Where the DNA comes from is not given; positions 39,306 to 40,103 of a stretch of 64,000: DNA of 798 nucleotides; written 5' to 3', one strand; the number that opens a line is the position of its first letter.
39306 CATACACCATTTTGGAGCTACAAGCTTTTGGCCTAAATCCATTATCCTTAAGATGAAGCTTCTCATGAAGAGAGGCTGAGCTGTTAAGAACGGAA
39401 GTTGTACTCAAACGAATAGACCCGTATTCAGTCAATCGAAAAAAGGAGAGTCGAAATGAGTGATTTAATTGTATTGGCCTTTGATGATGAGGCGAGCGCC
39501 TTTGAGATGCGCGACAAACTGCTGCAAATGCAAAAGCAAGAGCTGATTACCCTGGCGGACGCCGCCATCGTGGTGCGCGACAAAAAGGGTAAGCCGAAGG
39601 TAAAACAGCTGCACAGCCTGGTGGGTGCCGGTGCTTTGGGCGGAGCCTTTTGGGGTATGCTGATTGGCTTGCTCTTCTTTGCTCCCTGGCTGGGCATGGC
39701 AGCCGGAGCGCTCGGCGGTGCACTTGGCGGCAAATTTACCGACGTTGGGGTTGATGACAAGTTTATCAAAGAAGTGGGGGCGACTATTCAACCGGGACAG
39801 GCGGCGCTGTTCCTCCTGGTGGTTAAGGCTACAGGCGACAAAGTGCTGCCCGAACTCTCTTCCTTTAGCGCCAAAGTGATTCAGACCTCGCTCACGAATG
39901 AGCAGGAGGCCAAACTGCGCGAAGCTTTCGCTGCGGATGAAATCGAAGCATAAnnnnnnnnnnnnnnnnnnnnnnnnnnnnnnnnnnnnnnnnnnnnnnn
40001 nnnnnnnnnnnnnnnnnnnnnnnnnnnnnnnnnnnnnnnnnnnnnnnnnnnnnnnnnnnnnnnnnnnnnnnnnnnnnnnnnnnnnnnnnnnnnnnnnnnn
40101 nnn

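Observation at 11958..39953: Sulfate/sulfate-ester island saturated with DUF1269-like glycine-zipper proteins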

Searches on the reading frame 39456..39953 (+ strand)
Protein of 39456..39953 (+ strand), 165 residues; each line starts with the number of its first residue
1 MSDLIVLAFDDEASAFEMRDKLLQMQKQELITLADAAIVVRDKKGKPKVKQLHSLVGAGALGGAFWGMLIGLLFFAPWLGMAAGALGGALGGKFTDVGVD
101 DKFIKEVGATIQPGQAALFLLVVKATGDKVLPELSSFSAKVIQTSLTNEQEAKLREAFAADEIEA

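Call 6: search_protein_families(library=pfam, max_evalue=0.01, proteins=[window:39456-39953:+])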
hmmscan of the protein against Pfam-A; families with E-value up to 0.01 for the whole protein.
window:39456-39953:+ (165 aa): 1 family
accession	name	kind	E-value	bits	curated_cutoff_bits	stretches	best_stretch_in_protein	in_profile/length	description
PF06897.17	DUF1269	-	7.2e-38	129.4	26.9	1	60-159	1-100/100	Protein of unknown function (DUF1269)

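Call 14: find_encoding_contigs(protein=window:39456-39953:+, flank=10000, max_places=10)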
Protein window:39456-39953:+ (165 aa): 10 contigs read that carry it; 9 places shown.
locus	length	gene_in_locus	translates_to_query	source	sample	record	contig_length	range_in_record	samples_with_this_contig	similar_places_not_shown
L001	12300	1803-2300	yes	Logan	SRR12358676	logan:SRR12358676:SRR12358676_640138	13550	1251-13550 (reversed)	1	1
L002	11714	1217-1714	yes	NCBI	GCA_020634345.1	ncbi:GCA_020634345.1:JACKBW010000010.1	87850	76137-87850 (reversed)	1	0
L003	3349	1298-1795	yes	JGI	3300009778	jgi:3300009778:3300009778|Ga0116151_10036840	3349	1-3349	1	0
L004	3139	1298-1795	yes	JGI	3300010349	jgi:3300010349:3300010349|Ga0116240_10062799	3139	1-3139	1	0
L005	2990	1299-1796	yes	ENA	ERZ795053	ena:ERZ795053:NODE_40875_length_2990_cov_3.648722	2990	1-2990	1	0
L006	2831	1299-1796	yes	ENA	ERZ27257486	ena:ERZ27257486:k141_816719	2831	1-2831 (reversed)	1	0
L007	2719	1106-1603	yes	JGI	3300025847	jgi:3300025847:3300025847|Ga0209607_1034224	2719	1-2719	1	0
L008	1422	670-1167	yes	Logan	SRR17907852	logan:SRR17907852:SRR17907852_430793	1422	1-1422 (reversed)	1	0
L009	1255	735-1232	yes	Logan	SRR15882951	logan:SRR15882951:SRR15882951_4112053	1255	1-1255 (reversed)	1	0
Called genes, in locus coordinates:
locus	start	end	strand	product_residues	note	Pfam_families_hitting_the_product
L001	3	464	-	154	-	?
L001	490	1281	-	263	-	PF00520:Ion_trans, PF07885:Ion_trans_2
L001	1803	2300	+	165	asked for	PF06897:DUF1269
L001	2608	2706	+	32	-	-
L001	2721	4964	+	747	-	PF03724:META, PF08239:SH3_3 (weak), PF03724:META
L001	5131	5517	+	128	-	-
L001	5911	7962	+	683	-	PF04020:Phage_holin_4_2, PF01663:Phosphodiest (weak)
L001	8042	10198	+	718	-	PF04020:Phage_holin_4_2, PF01636:APH (faint), PF03109:ABC1, PF27536:UbiB_helical (faint)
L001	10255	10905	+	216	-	-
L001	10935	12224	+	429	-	PF01594:AI-2E_transport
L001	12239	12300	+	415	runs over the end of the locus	PF01145:Band_7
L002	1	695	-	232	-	PF00520:Ion_trans, PF07885:Ion_trans_2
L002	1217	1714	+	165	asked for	PF06897:DUF1269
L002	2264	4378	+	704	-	PF03724:META, PF08239:SH3_3 (weak), PF03724:META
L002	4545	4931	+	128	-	-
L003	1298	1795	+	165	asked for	PF06897:DUF1269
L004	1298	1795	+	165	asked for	PF06897:DUF1269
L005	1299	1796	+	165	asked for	PF06897:DUF1269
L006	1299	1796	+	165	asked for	PF06897:DUF1269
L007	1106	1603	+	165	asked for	PF06897:DUF1269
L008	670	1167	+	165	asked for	PF06897:DUF1269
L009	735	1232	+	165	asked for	PF06897:DUF1269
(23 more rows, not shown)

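Call 15: find_homologous_proteins(query=window:39456-39953:+, max_evalue=0.00001)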
Query window:39456-39953:+ (165 aa): 5424 proteins with E <= 0.00001 among 6248 candidates; the best 120 are listed.
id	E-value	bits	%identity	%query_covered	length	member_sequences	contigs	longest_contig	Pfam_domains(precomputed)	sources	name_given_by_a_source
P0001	2.2e-96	338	99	100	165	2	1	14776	PF06897.18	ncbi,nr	ncbi:MAG: DUF1269 domain-containing protein [Anaerolineales bacterium]|nr:DUF1269 domain-containing 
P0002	8.5e-87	307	88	99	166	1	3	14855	PF06897.18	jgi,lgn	jgi:uncharacterized membrane protein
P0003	4.1e-86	305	88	99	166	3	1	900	PF06897.18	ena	-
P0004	8.9e-86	304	88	99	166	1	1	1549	PF06897.18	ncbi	-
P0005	3.1e-85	302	84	100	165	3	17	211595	PF06897.18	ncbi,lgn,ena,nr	ncbi:MAG: DUF1269 domain-containing protein [Chloroflexi bacterium]|nr:DUF1269 domain-containing pro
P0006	6.0e-85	301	86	99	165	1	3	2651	PF06897.18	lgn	-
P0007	6.9e-85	301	84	100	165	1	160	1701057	PF06897.18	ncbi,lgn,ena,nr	ncbi:MAG: DUF1269 domain-containing protein [Chloroflexi bacterium]|nr:DUF1269 domain-containing pro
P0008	1.2e-84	300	84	100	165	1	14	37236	PF06897.18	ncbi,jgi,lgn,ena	-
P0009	1.4e-84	300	85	100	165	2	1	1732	PF06897.18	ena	-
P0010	2.6e-84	299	83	100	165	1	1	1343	PF06897.18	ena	-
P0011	2.7e-84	299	85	100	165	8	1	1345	PF06897.18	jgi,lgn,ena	-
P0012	4.3e-84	298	83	100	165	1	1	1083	PF06897.18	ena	-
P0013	4.3e-84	298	83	100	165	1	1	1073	PF06897.18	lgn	-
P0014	1.9e-83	296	85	100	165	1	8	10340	PF06897.18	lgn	-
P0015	2.0e-83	296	83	100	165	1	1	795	PF06897.18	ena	-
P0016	2.1e-83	296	84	100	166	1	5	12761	PF06897.18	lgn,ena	-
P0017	5.4e-83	295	82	100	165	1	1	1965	PF06897.18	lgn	-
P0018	5.5e-83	295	84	99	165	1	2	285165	PF06897.18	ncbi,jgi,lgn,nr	ncbi:MAG: DUF1269 domain-containing protein [Ardenticatenaceae bacterium]|nr:DUF1269 domain-containi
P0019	1.4e-82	293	84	99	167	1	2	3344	PF06897.18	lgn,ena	-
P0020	2.0e-82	293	84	99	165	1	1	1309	PF06897.18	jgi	jgi:uncharacterized membrane protein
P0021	2.4e-82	292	83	99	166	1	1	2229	PF06897.18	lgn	-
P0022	3.7e-82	292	84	99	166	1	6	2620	PF06897.18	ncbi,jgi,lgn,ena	-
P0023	3.8e-82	292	84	99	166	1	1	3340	PF06897.18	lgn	-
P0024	8.6e-82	291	86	100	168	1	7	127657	PF06897.18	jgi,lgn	jgi:uncharacterized membrane protein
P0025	9.2e-82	291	84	99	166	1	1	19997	PF06897.18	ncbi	-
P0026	1.2e-81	290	82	100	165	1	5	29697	PF06897.18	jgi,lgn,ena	jgi:uncharacterized membrane protein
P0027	1.9e-81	290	82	99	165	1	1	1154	PF06897.18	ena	-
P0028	2.2e-81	289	83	99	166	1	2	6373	PF06897.18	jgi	jgi:uncharacterized membrane protein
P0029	2.6e-81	289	83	99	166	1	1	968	PF06897.18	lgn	-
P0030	4.0e-81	288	81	99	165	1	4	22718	PF06897.18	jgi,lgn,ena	-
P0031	4.3e-81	288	84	99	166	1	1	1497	PF06897.18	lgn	-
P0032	5.5e-81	288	82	100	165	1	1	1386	PF06897.18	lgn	-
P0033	5.8e-81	288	83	100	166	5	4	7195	PF06897.18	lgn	-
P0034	5.9e-81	288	83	99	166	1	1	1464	PF06897.18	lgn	-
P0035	6.9e-81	288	82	98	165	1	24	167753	PF06897.18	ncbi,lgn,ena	-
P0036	7.8e-81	288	82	99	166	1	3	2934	PF06897.18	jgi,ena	-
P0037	1.0e-80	287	82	99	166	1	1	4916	PF06897.18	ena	-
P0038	1.1e-80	287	81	99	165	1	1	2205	PF06897.18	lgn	-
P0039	1.5e-80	287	83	99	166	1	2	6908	PF06897.18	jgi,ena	-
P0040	1.6e-80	287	82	99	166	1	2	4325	PF06897.18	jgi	-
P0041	1.6e-80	287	82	98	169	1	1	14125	PF06897.18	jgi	jgi:uncharacterized membrane protein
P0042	5.2e-80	285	81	100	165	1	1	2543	PF06897.18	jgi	-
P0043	2.2e-79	283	79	99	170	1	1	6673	PF06897.18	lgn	-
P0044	3.1e-79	282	82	99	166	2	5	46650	PF13441.13,PF06897.18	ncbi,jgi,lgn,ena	jgi:uncharacterized membrane protein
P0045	1.2e-78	281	80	99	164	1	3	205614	PF06897.18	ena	-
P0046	1.7e-78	280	79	100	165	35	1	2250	PF06897.18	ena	-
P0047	2.5e-78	279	80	98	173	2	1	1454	PF06897.18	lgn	-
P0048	2.9e-78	279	80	99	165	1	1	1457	PF06897.18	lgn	-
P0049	4.3e-78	279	80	98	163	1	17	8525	PF06897.18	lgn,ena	-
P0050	1.1e-77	277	79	100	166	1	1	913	PF06897.18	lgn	-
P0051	4.9e-77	275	79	99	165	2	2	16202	PF06897.18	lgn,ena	-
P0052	1.4e-76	274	79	100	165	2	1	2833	PF06897.18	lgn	-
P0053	1.7e-76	273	78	98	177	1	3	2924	PF06897.18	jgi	jgi:uncharacterized membrane protein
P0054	2.8e-76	273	79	96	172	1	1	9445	PF06897.18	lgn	-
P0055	4.1e-76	272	78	96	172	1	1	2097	PF06897.18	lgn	-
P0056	4.4e-76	272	77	99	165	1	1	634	PF06897.18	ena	-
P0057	4.7e-76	272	76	99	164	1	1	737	PF06897.18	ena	-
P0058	6.8e-76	272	77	100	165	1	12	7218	PF06897.18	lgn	-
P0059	9.6e-76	271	76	100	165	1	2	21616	PF06897.18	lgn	-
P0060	2.3e-75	270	78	98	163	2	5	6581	PF06897.18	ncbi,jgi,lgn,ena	ncbi:MAG: DUF1269 domain-containing protein [Chloroflexota bacterium]|jgi:uncharacterized membrane p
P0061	3.2e-75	269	78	99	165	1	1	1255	PF06897.18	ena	-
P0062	5.5e-75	269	77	98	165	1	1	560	PF06897.18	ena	-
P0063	6.6e-75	268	75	98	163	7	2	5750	PF06897.18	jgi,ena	-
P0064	1.5e-74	267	77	99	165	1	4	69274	PF06897.18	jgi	-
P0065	1.6e-74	267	76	99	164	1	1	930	PF06897.18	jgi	jgi:uncharacterized membrane protein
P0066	3.5e-74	266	79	100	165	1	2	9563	PF06897.18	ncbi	-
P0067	4.3e-74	266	78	98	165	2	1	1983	PF06897.18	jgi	jgi:uncharacterized membrane protein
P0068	4.3e-74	266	78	99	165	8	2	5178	PF06897.18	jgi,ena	jgi:uncharacterized membrane protein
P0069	4.7e-74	266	77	100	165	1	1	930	PF06897.18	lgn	-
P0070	5.7e-74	265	76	98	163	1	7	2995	PF06897.18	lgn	-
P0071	6.9e-74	265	77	99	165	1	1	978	PF06897.18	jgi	jgi:uncharacterized membrane protein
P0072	8.4e-74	265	77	99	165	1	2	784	PF06897.18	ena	-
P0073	1.8e-73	264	78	99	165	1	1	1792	PF06897.18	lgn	-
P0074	2.3e-73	263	77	99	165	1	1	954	PF06897.18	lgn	-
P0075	3.2e-73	263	76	99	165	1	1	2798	PF06897.18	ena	-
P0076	3.3e-73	263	76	99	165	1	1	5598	PF06897.18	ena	-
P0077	4.8e-73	262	78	98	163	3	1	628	PF06897.18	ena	-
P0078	5.6e-73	262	77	98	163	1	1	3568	PF06897.18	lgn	-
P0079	1.1e-72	261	76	99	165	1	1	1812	PF06897.18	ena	-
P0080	1.1e-72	261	75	96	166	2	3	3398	PF06897.18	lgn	-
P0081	1.8e-72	260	77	99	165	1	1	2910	PF06897.18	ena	-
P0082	3.9e-72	259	73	100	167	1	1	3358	PF06897.18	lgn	-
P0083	5.8e-72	259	76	99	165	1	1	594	PF06897.18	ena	-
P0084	5.8e-72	259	76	99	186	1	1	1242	PF06897.18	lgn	-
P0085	7.2e-72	258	75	99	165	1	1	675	PF06897.18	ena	-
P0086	9.1e-72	258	76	100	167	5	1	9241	PF06897.18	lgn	-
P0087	9.9e-72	258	74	99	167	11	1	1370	PF13441.13,PF06897.18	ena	-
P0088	1.6e-71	257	76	99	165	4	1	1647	PF06897.18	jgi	jgi:uncharacterized membrane protein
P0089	1.8e-71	257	74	99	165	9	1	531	PF06897.18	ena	-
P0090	3.8e-71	256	75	98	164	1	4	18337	PF06897.18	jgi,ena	jgi:uncharacterized membrane protein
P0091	3.9e-71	256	74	99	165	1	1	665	PF06897.18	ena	-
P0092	9.2e-71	255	74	100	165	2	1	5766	PF06897.18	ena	-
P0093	9.5e-71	255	74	98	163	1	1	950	PF06897.18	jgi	-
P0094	1.2e-70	254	73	99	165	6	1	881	PF06897.18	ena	-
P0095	1.3e-70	254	73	100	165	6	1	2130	PF06897.18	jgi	-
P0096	1.6e-70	254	75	98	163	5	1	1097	PF06897.18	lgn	-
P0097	1.6e-70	254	74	99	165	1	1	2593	PF06897.18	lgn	-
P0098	3.2e-70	253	72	99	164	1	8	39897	PF06897.18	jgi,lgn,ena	jgi:uncharacterized membrane protein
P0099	3.2e-70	253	75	100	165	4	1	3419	PF06897.18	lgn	-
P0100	3.3e-70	253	73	99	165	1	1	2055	PF06897.18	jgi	-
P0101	4.6e-70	253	74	99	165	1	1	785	PF06897.18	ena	-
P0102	5.2e-70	252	73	99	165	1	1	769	PF06897.18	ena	-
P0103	6.2e-70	252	73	99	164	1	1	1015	PF06897.18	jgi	jgi:uncharacterized membrane protein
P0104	7.9e-70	252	74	96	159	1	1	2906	PF06897.18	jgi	jgi:uncharacterized membrane protein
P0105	9.1e-70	252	74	96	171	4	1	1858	PF06897.18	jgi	jgi:uncharacterized membrane protein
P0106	1.5e-69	251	74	99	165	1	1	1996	PF06897.18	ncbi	-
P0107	1.7e-69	251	73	99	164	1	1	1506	PF06897.18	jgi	jgi:uncharacterized membrane protein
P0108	1.8e-69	251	74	100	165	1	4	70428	PF06897.18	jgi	jgi:uncharacterized membrane protein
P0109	1.9e-69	251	73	100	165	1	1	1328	PF06897.18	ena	-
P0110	3.0e-69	250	71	99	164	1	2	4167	PF06897.18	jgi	jgi:uncharacterized membrane protein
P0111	3.1e-69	250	73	100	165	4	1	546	PF06897.18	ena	-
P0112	3.3e-69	250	74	99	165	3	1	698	PF06897.18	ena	-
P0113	3.6e-69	250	74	99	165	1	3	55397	PF06897.18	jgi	jgi:uncharacterized membrane protein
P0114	3.8e-69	250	74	99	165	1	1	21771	PF06897.18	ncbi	-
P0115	4.0e-69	250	73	100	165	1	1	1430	PF06897.18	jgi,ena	-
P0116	4.1e-69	249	73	100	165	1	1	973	PF06897.18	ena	-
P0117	5.6e-69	249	74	99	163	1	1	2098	PF06897.18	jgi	jgi:uncharacterized membrane protein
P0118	5.9e-69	249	74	99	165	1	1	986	PF06897.18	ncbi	-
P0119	7.5e-69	249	74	99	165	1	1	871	PF06897.18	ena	-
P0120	7.9e-69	249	74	100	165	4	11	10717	PF06897.18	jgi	jgi:uncharacterized membrane protein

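Call 19: find_related_loci(query=A3, collection=genome_contigs, flank=10000)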
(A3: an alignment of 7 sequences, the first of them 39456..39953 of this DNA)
Query A3 (165 aa) in genome_contigs; peptide patterns used: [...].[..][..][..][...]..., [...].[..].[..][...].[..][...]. (x = any residue, [..] = any of these).
597 stretches matched a pattern (row limit reached: there are more); 472 encode a relative of the query (tblastn E <= 1e-3); the best 80 are kept; 80 distinct loci.
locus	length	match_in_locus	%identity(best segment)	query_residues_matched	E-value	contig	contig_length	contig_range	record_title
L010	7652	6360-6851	82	1-164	5e-86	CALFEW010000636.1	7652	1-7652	MAG TPA_asm: uncultured Chloroflexi bacterium isolate SRR5576001_bin.34_CONCOCT_v1.1_MAG genome assembly, contig: ERZ795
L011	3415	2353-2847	86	1-165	2e-83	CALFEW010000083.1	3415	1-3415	MAG TPA_asm: uncultured Chloroflexi bacterium isolate SRR5576001_bin.34_CONCOCT_v1.1_MAG genome assembly, contig: ERZ795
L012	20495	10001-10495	84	1-165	1e-80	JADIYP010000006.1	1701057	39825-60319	MAG: Candidatus Leptovillus affinis isolate AalE_BATAC.251 tig00263824-10-16999840, whole genome shotgun sequence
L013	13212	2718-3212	84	1-165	2e-80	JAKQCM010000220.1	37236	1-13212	MAG: Chloroflexota bacterium isolate USCA_metabat.78 k141_1285403, whole genome shotgun sequence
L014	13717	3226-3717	84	1-164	1e-79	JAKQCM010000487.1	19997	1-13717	MAG: Chloroflexota bacterium isolate USCA_metabat.78 k141_233639, whole genome shotgun sequence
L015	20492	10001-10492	68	1-164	1e-69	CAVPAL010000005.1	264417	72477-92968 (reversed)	MAG: uncultured Chloroflexia bacterium isolate MFD09964.bin.1.113 genome assembly, contig: contig_16681, whole genome sh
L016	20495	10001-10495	65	1-165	3e-69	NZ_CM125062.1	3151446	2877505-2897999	Halococcus salifodinae strain DSM 8989 chromosome, whole genome shotgun sequence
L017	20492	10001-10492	65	1-163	1e-69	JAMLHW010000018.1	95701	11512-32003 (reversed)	MAG: Anaerolineae bacterium isolate ACE_NR_CHLO5 ACE_NR_CHLO5_18, whole genome shotgun sequence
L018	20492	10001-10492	68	1-164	3e-69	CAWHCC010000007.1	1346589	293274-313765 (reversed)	MAG: uncultured Chloroflexia bacterium isolate MFD03804.bin.1.193 genome assembly, contig: contig_6205, whole genome sho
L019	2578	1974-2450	67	1-159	3e-69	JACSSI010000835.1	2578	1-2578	MAG: Anaerolineae bacterium isolate CH7 contig-70_54026, whole genome shotgun sequence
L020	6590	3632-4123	66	1-164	4e-68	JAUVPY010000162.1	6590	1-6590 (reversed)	MAG: Anaerolineae bacterium isolate CSMAG_674 CSMAG_674_k127_25438824_length_6590_cov_364.8142, whole genome shotgun seq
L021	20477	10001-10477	65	1-159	5e-67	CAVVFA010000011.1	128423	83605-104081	MAG: uncultured Chloroflexia bacterium isolate MFD04716.bin.2.33 genome assembly, contig: contig_15793, whole genome sho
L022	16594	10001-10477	66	1-159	2e-66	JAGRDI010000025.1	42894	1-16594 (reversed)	MAG: Anaerolineales bacterium isolate HKST-UBA48 2012-05-30_1_(paired)_contig_67824, whole genome shotgun sequence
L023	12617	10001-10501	72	1-165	3e-66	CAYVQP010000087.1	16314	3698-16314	MAG TPA_asm: uncultured Ardenticatenaceae bacterium isolate SRP173033_co3_129 genome assembly, contig: NODE_4436_length_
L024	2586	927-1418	70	1-164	3e-67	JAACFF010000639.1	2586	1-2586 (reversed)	MAG: Chloroflexota bacterium isolate bin.33 scaffold_46186, whole genome shotgun sequence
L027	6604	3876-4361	66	1-162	6e-66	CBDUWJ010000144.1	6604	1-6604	MAG TPA_asm: uncultured Anaerolineae bacterium isolate SRR22302363_binner13_Refined_38 genome assembly, contig: ERZ25749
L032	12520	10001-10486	72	1-162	1e-64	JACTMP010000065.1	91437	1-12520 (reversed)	MAG: Chloroflexota bacterium isolate BJ8 scaffold_626, whole genome shotgun sequence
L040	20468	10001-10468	64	1-156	8e-63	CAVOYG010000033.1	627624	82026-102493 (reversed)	MAG: uncultured Chloroflexia bacterium isolate MFD09964.bin.2.44 genome assembly, contig: contig_7746, whole genome shot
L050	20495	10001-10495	60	1-165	7e-62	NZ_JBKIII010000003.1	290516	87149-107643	Haloferax sp. DFSO60 DFSO60_ctg003, whole genome shotgun sequence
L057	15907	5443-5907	65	1-155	2e-60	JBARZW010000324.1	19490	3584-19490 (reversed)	MAG: Candidatus Promineifilaceae bacterium isolate MFD12960_ilm_asm_bin17 k127_154957, whole genome shotgun sequence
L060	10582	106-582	63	1-159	5e-60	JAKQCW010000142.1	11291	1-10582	MAG: Chloroflexota bacterium isolate USDE_maxbin.019 k141_1902871, whole genome shotgun sequence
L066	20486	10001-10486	66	1-162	1e-58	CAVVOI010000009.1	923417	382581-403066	MAG: uncultured Chloroflexia bacterium isolate MFD09779.bin.1.333 genome assembly, contig: contig_49337, whole genome sh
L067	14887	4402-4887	64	1-162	1e-58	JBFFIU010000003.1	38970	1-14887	MAG: Anaerolineales bacterium isolate Mix_mud17.2022.03.13 k141_556207_length_38970_cov_20.6637, whole genome shotgun se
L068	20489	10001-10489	64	1-162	3e-58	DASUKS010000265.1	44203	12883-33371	MAG TPA_asm: Dehalococcoidia bacterium isolate SMAG_U1522 k141_1203593, whole genome shotgun sequence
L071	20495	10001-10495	56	1-163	1e-57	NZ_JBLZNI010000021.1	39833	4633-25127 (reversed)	Halorubrum sp. N11 N11_scaffold21, whole genome shotgun sequence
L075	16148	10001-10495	61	1-163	1e-56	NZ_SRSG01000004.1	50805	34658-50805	Halalkalirubrum salinum strain N1521 NODE_5_length_50709_cov_116.660492, whole genome shotgun sequence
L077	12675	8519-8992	58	1-158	4e-56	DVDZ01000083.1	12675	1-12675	MAG TPA_asm: Thermosynechococcus sp. M46_R2017_013 NODE_581_length_12675_cov_2.672777, whole genome shotgun sequence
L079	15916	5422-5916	64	1-163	1e-55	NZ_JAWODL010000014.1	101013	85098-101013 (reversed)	MAG: Natronomonas sp. isolate BLK5-2.bin.156 k191_2337256, whole genome shotgun sequence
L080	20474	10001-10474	59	1-158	9e-56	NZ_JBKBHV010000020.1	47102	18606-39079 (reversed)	MAG: Thermosynechococcus sp. isolate 21I_056.bin.19 NODE_20_length_47102_cov_35.975885, whole genome shotgun sequence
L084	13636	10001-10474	57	1-158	2e-54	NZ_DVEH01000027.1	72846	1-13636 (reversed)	MAG: Thermosynechococcus sp. M98_K2018_005 NODE_298_length_72846_cov_9.285997, whole genome shotgun sequence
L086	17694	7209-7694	64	1-162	4e-64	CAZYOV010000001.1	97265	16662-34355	MAG TPA_asm: uncultured Dehalococcoidia bacterium isolate binchicken_co85_35 genome assembly, contig: NODE_91_length_972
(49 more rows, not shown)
